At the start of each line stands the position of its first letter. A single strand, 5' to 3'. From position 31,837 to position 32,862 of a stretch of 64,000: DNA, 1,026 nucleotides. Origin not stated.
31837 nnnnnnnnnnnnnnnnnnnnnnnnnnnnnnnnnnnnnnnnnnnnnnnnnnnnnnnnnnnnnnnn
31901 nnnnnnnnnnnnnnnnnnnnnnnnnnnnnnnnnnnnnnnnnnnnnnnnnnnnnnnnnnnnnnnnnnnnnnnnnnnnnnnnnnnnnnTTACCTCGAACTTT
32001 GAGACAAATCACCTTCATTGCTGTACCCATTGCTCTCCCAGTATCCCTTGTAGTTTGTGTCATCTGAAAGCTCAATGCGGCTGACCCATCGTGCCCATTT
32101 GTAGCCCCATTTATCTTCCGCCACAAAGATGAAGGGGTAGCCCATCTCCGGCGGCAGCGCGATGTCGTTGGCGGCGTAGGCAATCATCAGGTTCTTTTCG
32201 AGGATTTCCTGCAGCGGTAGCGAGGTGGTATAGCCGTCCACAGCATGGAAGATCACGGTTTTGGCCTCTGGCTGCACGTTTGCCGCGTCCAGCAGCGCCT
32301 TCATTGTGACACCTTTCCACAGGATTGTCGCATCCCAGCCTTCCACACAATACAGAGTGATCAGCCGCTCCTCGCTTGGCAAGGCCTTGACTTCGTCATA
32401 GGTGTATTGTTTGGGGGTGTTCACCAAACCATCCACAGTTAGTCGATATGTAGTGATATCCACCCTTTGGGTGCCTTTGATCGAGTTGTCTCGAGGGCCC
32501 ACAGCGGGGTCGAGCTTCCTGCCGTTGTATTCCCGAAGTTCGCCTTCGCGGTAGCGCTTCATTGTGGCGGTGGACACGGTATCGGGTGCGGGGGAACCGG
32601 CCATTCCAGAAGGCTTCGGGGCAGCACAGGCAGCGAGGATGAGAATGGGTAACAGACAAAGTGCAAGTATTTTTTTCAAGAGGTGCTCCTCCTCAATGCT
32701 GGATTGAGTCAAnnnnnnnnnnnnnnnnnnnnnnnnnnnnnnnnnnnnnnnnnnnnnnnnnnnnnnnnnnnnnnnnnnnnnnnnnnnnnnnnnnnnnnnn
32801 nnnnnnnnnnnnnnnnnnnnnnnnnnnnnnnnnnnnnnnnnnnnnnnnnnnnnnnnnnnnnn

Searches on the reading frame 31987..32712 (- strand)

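Call 18: search_protein_families(library=pfam, proteins=[window:31987-32712:-], max_evalue=0.0001)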
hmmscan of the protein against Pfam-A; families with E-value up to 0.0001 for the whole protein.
window:31987-32712:- (241 aa): 1 family
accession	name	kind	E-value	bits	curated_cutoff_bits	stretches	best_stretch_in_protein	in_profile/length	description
PF00174.25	Oxidored_molyb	-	3.6e-35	121.5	24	1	82-225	5-169/169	Oxidoreductase molybdopterin binding domain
